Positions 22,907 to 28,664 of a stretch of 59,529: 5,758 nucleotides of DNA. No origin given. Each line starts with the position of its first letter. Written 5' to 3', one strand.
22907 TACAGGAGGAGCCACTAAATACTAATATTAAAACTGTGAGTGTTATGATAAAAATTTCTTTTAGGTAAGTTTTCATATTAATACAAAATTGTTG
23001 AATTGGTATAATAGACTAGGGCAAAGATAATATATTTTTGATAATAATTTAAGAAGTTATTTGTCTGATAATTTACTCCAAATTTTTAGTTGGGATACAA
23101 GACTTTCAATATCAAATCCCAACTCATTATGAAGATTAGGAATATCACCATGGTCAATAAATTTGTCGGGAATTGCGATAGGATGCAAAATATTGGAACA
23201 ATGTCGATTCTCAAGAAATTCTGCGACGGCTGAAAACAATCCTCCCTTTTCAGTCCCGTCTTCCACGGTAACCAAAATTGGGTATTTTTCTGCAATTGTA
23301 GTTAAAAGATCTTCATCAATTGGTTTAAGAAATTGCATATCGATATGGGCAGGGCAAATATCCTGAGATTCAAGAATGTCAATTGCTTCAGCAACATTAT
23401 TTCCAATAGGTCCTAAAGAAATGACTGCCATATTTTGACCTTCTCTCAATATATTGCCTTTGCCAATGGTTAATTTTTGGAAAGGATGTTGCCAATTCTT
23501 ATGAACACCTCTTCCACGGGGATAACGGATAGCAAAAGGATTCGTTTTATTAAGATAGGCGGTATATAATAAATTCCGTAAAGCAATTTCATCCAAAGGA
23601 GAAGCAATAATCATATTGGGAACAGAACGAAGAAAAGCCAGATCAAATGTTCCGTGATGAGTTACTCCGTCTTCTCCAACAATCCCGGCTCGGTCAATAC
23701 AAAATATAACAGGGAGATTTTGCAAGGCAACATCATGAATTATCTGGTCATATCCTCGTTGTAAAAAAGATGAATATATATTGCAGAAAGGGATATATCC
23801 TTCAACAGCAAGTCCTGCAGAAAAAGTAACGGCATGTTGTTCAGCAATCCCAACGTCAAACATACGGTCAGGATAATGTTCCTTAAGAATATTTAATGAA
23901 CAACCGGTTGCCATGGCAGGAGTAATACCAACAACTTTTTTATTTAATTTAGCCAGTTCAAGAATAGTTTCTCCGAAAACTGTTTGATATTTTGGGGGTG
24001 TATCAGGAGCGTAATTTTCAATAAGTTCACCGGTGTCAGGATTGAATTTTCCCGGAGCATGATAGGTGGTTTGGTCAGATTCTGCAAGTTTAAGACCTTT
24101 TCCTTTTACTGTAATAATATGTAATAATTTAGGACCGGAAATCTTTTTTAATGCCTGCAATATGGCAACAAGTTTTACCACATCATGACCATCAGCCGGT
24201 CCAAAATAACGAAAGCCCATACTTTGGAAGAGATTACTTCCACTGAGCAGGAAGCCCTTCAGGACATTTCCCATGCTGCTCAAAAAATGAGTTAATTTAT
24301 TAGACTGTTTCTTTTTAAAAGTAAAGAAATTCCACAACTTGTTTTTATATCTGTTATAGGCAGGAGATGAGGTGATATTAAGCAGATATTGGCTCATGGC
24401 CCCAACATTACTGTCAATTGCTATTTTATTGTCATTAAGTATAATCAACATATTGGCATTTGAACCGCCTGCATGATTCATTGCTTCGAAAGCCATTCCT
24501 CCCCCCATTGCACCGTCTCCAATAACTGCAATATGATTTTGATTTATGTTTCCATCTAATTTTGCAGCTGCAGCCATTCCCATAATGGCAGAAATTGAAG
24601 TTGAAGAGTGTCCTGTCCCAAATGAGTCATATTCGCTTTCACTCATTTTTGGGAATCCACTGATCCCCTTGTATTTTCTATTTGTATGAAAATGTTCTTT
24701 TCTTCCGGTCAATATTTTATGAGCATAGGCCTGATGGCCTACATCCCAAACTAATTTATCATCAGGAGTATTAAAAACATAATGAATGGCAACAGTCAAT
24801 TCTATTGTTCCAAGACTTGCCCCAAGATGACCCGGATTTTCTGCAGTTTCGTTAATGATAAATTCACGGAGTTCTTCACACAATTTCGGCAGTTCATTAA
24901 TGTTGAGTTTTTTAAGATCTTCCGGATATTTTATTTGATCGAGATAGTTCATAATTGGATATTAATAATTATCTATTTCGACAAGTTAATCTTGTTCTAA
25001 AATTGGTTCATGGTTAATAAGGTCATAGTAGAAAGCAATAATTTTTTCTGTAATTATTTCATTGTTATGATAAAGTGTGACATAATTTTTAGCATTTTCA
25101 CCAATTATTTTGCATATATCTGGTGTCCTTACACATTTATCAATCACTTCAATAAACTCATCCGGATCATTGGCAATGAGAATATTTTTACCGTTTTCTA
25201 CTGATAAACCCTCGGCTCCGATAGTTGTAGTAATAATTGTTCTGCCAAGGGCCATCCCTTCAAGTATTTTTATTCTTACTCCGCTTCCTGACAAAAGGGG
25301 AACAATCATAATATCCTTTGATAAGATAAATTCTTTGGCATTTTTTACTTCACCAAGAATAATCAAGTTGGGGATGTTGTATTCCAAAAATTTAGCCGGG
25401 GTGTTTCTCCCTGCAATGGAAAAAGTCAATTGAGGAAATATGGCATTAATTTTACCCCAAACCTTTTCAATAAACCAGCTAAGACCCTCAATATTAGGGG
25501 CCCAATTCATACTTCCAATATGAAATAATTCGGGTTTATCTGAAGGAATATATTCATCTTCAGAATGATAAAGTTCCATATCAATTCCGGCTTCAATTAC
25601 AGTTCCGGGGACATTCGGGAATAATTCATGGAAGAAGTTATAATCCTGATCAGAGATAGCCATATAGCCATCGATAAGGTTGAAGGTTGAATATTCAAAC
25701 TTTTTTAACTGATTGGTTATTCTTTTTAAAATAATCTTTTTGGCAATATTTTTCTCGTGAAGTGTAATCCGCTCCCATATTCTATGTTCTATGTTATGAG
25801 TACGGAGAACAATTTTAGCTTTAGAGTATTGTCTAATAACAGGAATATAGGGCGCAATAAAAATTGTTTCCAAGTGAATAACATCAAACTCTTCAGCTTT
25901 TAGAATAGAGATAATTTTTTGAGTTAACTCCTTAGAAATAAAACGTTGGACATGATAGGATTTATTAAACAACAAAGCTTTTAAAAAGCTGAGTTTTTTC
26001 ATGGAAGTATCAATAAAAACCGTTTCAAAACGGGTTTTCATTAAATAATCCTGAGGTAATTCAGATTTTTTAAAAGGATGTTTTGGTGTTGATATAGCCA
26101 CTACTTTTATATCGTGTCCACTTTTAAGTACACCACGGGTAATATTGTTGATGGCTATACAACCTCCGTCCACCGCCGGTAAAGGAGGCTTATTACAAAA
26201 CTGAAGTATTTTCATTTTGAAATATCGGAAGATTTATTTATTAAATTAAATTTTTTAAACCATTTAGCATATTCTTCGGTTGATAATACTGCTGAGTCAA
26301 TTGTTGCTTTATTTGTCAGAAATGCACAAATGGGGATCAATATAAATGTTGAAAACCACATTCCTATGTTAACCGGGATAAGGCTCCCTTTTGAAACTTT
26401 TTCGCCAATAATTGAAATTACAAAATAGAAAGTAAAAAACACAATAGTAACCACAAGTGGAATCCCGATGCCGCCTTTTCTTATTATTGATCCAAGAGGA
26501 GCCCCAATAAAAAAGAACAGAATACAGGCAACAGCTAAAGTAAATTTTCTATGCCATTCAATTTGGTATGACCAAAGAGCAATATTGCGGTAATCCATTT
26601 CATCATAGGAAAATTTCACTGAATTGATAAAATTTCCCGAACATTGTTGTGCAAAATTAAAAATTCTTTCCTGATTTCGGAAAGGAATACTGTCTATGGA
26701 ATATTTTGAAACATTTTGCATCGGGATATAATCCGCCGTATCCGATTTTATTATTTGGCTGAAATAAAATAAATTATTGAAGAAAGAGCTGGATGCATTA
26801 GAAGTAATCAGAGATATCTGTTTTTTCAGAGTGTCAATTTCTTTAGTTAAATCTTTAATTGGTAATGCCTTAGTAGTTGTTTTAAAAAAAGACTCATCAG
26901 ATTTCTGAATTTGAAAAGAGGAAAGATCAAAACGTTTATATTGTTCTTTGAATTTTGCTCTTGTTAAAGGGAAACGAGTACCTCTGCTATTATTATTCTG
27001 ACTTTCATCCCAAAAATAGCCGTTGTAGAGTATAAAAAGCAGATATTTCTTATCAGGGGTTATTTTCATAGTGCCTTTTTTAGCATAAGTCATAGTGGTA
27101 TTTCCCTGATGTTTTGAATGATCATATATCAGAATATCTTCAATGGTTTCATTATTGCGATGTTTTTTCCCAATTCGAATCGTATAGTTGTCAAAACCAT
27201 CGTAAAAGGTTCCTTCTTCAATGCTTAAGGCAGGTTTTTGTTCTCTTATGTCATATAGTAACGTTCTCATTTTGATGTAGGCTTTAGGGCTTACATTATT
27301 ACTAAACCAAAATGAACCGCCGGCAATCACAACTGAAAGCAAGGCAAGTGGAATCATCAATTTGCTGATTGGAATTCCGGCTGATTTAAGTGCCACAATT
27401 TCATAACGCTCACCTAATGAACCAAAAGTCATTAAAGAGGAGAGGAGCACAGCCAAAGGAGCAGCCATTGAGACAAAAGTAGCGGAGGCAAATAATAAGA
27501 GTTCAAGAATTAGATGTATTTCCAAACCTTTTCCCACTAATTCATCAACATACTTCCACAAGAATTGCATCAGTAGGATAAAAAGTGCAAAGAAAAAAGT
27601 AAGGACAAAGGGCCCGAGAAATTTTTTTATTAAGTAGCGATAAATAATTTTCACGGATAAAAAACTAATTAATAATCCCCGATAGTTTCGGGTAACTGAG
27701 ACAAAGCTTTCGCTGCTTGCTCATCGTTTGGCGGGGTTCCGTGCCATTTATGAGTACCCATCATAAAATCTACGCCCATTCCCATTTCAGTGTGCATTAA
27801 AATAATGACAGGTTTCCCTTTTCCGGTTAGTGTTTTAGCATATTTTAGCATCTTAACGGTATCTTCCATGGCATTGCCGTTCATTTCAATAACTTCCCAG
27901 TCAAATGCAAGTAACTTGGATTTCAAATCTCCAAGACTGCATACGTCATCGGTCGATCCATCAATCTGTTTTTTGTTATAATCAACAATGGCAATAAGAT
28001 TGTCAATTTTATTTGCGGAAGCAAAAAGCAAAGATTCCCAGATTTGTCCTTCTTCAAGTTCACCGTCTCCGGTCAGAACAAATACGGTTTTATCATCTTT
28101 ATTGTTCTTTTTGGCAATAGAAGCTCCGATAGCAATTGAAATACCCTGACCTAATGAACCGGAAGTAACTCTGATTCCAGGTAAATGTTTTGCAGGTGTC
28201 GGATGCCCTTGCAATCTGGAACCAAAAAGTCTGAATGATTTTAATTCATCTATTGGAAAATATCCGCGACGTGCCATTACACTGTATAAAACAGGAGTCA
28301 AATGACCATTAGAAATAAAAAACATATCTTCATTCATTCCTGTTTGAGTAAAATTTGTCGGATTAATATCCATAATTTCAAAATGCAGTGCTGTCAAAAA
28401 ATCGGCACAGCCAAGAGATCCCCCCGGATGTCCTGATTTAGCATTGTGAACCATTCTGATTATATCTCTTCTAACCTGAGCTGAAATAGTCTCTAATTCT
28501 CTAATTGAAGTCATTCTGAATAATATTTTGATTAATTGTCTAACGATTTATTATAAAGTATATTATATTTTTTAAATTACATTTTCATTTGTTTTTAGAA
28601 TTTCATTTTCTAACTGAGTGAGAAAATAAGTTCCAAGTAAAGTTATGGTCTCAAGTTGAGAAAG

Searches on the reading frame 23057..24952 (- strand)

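Call 36: search_protein_families(library=pfam, proteins=[window:23057-24952:-], max_evalue=0.00001)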
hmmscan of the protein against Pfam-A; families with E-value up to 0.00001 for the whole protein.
window:23057-24952:- (631 aa): 4 families
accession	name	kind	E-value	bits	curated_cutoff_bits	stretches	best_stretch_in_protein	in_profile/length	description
PF13292.11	DXP_synthase_N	-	7.5e-113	376.8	21.2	1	4-281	1-274/274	1-deoxy-D-xylulose-5-phosphate synthase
PF02779.29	Transket_pyr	-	2.8e-43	148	27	1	321-480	4-170/174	Transketolase, pyrimidine binding domain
PF02780.25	Transketolase_C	-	3.5e-20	72.6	25.9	1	497-617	1-123/124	Transketolase, C-terminal domain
PF00456.26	Transketolase_N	-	4.9e-07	29.5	22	0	40-209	22-210/334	Transketolase, thiamine diphosphate binding domain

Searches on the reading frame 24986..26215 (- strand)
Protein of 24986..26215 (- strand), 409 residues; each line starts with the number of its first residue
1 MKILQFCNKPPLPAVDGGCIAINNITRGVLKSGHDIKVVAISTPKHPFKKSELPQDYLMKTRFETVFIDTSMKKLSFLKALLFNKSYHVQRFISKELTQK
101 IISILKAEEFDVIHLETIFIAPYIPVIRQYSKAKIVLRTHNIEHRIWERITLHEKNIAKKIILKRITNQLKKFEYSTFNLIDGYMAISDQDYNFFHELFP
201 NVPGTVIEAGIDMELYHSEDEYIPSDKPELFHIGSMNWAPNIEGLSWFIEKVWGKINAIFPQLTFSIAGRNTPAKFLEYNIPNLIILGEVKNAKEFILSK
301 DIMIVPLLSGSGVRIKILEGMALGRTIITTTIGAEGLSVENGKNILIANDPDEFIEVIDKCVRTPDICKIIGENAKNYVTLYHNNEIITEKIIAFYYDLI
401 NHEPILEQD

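Call 36: search_protein_families(library=pfam, proteins=[window:24986-26215:-], max_evalue=0.00001)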
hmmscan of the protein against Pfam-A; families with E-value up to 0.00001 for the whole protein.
window:24986-26215:- (409 aa): 3 families
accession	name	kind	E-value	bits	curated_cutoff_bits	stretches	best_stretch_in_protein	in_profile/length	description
PF13692.12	Glyco_trans_1_4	-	1e-19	71.6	27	1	228-361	2-139/142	Glycosyl transferases group 1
PF00534.26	Glycos_transf_1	-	9.1e-10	38.8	26.4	1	221-377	9-171/172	Glycosyl transferases group 1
PF13439.12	Glyco_transf_4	-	7.6e-07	29.7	28.5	1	22-214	8-169/170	Glycosyltransferase Family 4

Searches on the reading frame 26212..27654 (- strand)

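Call 36: search_protein_families(library=pfam, proteins=[window:26212-27654:-], max_evalue=0.00001)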
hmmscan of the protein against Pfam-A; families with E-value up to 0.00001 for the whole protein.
window:26212-27654:- (480 aa): 1 family
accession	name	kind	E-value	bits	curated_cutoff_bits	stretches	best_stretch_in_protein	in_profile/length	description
PF03739.19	LptF_LptG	-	8.2e-72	242.6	27.9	1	6-448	1-352/353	Lipopolysaccharide export system permease LptF/LptG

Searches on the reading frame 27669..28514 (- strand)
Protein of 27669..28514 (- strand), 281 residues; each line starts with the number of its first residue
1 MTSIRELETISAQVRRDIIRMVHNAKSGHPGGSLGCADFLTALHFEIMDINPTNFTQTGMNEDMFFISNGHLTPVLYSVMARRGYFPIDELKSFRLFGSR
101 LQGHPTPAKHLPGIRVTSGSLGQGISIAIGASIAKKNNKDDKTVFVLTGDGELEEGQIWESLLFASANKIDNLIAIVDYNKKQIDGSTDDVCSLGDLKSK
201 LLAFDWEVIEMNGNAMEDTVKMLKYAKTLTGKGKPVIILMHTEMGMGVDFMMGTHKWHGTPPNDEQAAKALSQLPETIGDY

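Call 36: search_protein_families(library=pfam, proteins=[window:27669-28514:-], max_evalue=0.00001)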
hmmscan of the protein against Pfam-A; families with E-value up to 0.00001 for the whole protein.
window:27669-28514:- (281 aa): 3 families
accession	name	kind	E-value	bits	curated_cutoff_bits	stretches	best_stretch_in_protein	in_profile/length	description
PF00456.26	Transketolase_N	-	6.7e-51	173.7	22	1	15-270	10-271/334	Transketolase, thiamine diphosphate binding domain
PF13292.11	DXP_synthase_N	-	2e-10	40.8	21.2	0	121-186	113-177/274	1-deoxy-D-xylulose-5-phosphate synthase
PF00676.26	E1_dh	-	5.8e-08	32.5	22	1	114-238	96-220/300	Dehydrogenase E1 component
